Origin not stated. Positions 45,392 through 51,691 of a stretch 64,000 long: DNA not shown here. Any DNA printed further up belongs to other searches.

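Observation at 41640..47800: The C-terminal 1.4 kb of gene 1 and the N-terminal region of gene 2 share one architecture; gene 2 looks like a partial duplicate of gene 1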

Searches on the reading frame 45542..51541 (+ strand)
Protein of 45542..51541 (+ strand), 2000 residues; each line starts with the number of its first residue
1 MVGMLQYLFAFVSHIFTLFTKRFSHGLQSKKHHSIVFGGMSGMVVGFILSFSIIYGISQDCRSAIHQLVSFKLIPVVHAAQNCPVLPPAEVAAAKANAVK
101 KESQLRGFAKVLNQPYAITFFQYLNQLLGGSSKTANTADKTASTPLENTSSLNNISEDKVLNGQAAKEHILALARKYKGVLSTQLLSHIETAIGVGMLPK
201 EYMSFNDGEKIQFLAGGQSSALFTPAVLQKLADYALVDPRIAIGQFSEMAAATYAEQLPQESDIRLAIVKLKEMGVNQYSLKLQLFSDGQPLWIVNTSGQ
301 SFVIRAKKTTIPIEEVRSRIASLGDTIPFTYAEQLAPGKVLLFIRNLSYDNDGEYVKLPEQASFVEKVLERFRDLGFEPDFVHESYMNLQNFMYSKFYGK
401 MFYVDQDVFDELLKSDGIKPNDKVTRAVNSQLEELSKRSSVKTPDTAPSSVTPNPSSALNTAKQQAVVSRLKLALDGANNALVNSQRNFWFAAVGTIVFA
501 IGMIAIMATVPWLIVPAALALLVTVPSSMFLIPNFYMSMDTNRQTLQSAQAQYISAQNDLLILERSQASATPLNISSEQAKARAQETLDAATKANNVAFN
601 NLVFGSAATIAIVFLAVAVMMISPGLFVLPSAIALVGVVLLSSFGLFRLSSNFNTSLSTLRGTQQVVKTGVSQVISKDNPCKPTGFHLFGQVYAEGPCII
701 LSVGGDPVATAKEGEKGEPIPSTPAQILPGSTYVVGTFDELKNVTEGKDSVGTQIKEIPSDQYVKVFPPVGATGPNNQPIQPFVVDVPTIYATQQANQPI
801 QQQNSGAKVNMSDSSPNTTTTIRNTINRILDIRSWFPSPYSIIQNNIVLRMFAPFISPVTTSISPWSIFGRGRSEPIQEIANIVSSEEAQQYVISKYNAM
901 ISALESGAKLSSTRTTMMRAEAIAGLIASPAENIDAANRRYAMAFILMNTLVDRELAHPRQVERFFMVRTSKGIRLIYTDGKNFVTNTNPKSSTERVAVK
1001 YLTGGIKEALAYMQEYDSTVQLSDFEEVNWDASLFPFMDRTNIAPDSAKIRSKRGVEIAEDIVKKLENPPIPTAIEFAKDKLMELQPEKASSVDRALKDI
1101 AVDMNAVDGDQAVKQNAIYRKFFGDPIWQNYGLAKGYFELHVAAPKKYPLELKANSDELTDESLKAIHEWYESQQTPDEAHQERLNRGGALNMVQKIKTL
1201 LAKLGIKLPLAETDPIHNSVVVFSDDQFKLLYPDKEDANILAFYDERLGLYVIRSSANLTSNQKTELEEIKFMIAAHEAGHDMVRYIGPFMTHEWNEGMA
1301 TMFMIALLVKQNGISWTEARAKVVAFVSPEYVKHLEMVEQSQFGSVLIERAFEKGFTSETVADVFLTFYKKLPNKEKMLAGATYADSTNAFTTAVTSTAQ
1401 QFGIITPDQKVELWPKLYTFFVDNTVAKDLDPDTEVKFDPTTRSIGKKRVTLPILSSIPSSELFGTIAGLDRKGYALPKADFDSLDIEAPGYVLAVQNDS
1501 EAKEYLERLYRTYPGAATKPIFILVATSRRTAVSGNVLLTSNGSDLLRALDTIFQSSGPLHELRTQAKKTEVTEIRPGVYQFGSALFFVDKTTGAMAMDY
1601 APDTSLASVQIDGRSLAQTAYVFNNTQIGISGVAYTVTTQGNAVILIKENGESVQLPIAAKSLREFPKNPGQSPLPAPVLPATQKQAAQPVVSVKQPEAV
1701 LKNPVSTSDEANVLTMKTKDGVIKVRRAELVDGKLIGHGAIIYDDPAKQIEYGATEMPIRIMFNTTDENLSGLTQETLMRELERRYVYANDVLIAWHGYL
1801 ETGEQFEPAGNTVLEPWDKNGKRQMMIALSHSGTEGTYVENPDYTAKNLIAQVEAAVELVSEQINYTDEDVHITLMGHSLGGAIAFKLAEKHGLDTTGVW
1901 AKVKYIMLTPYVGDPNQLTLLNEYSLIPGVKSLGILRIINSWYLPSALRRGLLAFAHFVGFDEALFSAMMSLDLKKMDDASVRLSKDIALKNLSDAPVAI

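Call 29: find_homologous_proteins(query=window:45542-51541:+, max_evalue=0.00001)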
Query window:45542-51541:+: 8000 candidates shared short words with the query, none scored E <= 0.00001.
